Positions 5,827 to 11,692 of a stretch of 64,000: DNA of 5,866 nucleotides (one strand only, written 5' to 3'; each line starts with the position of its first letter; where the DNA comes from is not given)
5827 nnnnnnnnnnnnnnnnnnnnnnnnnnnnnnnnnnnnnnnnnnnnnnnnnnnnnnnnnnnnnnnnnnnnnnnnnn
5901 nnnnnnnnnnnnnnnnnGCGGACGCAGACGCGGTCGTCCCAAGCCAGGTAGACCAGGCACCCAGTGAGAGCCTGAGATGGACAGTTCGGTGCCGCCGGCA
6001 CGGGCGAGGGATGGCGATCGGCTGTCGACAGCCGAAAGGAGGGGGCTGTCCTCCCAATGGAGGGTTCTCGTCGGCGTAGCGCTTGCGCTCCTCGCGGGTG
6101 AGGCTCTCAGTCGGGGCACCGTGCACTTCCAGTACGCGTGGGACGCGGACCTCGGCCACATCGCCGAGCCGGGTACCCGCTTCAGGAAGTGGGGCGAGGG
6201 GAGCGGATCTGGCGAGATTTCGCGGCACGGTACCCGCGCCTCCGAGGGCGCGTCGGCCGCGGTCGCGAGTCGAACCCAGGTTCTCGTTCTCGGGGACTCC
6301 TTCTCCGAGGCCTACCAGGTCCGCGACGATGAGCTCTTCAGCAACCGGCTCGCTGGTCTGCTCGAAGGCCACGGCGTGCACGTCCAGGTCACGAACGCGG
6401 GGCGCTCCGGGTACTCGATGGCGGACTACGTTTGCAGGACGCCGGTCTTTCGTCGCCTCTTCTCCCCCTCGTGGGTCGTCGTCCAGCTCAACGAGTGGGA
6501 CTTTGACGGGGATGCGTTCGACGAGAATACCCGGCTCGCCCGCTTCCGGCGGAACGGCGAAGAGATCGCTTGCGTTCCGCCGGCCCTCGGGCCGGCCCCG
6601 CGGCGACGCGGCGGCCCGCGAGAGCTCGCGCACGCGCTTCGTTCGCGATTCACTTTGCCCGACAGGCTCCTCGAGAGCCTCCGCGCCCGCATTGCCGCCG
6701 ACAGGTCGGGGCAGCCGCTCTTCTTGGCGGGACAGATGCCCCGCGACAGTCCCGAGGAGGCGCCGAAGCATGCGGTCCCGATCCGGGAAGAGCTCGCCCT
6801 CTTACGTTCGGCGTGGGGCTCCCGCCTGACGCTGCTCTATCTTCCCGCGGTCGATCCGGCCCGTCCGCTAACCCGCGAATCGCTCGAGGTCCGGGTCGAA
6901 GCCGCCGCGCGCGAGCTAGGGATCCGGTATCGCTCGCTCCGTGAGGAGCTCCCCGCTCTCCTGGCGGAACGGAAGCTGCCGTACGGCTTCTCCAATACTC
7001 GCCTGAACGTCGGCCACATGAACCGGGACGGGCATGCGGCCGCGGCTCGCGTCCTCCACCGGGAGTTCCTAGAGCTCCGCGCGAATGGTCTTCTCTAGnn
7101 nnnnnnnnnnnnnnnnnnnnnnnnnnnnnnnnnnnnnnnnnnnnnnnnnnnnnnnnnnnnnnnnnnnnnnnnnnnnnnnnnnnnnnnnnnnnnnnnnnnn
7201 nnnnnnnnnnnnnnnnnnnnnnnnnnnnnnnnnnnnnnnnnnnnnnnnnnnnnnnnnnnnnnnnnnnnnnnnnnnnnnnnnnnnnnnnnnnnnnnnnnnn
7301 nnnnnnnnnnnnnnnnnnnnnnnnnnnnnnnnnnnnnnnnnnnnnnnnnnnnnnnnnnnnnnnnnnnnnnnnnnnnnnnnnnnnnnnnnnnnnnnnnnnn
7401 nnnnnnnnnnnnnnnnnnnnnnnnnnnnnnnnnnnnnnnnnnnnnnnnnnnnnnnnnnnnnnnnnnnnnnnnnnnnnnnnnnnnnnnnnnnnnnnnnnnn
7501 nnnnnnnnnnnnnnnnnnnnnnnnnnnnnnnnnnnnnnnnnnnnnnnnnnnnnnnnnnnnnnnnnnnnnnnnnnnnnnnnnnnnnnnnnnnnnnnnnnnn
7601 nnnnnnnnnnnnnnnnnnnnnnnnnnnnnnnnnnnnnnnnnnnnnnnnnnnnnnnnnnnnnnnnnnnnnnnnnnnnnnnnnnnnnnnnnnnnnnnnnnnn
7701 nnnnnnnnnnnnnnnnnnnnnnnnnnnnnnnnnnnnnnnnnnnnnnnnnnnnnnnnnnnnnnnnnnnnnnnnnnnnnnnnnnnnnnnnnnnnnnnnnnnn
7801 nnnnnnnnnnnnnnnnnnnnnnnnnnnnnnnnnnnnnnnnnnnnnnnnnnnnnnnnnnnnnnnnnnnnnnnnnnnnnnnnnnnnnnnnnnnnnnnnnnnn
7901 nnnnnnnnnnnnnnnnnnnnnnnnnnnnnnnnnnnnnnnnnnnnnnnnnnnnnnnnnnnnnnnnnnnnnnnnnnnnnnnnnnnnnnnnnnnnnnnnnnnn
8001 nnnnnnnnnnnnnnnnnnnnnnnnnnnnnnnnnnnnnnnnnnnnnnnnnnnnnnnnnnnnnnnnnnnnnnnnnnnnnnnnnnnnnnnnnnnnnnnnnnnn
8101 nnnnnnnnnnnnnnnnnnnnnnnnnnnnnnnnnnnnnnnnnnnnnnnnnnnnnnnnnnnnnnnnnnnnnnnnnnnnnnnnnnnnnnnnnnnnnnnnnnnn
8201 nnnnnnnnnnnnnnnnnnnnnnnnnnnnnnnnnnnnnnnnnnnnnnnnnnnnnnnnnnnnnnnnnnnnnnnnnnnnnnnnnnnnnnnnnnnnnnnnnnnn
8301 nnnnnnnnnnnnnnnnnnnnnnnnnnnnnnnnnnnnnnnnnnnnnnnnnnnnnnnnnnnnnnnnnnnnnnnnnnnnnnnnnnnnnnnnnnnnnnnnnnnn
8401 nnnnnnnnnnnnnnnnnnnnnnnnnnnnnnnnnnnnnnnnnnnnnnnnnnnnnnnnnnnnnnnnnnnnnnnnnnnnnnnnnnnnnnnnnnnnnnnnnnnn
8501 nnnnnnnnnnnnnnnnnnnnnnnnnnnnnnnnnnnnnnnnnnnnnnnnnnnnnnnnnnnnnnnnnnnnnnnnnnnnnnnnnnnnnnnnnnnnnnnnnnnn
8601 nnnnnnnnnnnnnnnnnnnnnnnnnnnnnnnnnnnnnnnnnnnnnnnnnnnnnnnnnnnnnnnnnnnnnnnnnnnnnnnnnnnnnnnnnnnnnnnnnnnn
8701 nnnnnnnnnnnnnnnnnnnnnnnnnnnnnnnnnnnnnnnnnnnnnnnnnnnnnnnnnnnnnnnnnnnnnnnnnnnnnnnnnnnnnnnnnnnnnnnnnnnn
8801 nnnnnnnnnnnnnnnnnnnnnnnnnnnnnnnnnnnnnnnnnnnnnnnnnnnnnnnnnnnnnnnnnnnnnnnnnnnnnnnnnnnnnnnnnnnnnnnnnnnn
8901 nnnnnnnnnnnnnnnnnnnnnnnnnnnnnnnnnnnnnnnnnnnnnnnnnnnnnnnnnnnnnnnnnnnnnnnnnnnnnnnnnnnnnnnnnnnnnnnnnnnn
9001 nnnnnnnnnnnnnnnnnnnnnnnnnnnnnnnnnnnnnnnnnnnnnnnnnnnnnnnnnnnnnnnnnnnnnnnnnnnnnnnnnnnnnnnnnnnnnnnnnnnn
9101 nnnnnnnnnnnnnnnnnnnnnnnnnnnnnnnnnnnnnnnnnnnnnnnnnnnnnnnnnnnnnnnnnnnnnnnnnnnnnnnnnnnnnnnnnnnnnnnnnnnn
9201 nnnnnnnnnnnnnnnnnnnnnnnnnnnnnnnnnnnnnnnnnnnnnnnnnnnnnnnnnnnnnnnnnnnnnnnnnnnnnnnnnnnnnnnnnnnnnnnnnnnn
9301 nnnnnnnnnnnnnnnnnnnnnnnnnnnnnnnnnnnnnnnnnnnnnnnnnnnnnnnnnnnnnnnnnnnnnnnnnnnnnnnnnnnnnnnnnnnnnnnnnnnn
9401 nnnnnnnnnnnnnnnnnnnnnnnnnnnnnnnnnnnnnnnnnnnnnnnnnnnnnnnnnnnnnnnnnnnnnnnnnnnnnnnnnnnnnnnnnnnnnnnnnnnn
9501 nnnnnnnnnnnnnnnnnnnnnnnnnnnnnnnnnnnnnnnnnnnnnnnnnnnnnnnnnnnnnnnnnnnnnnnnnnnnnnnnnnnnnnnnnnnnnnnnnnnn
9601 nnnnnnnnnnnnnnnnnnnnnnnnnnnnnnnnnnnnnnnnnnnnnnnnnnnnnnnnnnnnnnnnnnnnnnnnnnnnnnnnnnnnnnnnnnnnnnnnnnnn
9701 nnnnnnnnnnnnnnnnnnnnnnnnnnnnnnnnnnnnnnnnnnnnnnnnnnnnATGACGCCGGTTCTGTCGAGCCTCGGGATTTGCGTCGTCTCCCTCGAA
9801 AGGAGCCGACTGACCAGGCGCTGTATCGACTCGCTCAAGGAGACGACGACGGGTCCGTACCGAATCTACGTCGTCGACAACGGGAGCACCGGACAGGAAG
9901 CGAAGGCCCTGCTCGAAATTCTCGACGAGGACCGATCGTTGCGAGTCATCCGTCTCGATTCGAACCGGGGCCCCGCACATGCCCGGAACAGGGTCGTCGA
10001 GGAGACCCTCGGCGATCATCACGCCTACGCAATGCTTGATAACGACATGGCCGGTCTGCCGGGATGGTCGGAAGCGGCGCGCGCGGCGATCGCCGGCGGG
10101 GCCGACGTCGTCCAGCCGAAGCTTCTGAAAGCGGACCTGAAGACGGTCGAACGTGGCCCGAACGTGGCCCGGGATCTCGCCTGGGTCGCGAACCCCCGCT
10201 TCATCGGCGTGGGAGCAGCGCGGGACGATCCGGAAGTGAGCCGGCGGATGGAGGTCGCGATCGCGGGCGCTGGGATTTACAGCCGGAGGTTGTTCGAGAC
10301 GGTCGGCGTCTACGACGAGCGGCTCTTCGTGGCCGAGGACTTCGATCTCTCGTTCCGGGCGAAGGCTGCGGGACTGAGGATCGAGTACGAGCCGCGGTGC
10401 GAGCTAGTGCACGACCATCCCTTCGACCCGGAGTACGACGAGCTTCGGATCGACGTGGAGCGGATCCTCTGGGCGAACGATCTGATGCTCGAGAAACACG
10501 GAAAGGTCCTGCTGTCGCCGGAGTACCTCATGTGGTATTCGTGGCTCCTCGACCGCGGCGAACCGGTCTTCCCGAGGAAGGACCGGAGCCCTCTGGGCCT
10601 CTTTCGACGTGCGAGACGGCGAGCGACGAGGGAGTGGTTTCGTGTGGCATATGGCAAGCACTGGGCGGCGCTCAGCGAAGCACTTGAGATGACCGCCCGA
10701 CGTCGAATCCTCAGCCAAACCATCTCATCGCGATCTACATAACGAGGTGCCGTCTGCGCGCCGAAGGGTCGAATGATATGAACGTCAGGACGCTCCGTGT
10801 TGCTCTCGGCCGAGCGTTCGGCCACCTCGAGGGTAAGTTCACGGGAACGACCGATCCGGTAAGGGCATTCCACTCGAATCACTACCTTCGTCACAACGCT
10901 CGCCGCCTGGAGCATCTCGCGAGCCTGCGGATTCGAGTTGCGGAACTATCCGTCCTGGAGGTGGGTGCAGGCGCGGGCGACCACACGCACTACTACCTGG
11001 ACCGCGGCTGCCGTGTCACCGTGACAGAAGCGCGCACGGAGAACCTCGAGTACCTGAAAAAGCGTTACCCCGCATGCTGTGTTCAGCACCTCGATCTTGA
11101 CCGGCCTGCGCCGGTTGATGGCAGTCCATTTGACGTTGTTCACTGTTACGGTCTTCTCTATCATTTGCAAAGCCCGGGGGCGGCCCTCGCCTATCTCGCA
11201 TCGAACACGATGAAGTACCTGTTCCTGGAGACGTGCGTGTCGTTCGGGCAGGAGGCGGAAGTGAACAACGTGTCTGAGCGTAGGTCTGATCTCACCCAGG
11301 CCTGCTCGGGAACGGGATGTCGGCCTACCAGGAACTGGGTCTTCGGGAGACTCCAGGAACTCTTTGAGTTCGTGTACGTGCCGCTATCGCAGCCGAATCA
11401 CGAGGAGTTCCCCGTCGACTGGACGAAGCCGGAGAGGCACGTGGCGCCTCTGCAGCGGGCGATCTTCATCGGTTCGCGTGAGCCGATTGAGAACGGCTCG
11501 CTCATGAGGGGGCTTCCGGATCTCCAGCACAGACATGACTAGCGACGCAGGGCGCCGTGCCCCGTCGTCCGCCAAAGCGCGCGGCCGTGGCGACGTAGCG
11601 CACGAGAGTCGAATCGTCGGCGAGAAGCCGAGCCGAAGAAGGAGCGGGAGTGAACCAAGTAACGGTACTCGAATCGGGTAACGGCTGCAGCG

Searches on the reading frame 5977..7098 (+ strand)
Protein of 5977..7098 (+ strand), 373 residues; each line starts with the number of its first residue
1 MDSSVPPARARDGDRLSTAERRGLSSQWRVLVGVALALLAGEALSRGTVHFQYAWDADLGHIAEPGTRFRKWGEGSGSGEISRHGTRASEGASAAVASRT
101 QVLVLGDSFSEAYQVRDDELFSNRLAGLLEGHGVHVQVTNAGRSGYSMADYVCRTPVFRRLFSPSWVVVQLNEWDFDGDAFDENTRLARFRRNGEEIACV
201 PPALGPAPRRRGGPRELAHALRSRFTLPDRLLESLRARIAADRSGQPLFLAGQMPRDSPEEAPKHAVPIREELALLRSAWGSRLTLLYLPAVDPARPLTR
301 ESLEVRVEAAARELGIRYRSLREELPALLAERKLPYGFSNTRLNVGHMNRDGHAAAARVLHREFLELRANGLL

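Call 71: search_protein_families(library=pfam, proteins=[window:5977-7098:+], max_evalue=1)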
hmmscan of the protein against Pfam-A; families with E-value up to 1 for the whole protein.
window:5977-7098:+ (373 aa): 2 families
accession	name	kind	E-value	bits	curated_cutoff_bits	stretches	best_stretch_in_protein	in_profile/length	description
PF13472.12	Lipase_GDSL_2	-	2.7e-05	25.2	32.9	1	104-354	1-177/178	GDSL-like Lipase/Acylhydrolase family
PF04183.18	IucA_IucC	-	0.13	12.3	25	1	128-188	9-67/239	IucA / IucC family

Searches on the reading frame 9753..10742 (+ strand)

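Call 71: search_protein_families(library=pfam, proteins=[window:9753-10742:+], max_evalue=1)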
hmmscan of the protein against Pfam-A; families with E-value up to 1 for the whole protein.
window:9753-10742:+ (329 aa): 5 families
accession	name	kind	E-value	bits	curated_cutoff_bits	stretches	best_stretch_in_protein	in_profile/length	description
PF00535.33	Glycos_transf_2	-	1.8e-17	64.2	23.3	1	10-180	2-163/168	Glycosyl transferase family 2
PF13641.12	Glyco_tranf_2_3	-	0.00023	21.7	27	1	172-220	161-211/230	Glycosyltransferase like family 2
PF10111.15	Glyco_tranf_2_2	-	0.0019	18.2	27.3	1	177-210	171-206/276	Glycosyltransferase like family 2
PF13632.12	Glyco_trans_2_3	-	0.0029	17.9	27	1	171-222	73-124/198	Glycosyl transferase family group 2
PF24336.1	DUF7504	-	0.078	13.9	27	1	18-83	12-80/179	Family of unknown function (DUF7504)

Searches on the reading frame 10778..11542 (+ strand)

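Call 71: search_protein_families(library=pfam, proteins=[window:10778-11542:+], max_evalue=1)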
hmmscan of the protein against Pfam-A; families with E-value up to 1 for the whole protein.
window:10778-11542:+ (254 aa): 7 families
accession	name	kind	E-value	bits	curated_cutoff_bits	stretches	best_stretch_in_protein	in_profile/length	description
PF13649.12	Methyltransf_25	-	9.3e-09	36.3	27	1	59-136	1-85/97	Methyltransferase domain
PF08242.18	Methyltransf_12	-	2.6e-08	34.9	30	1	60-140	1-88/98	Methyltransferase domain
PF08241.18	Methyltransf_11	-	7.5e-08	33.4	21.2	1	60-138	1-81/95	Methyltransferase domain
PF13489.12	Methyltransf_23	-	7.4e-07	29.5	27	1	35-152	3-118/164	Methyltransferase domain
PF08003.17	Methyltransf_9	-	0.0037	16.7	23.8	1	42-167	106-234/315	Protein of unknown function (DUF1698)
PF00398.26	RrnaAD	-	0.11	12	24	1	47-96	23-71/263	Ribosomal RNA adenine dimethylase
PF05401.17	NodS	-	0.19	12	24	1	40-132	27-121/201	Nodulation protein S (NodS)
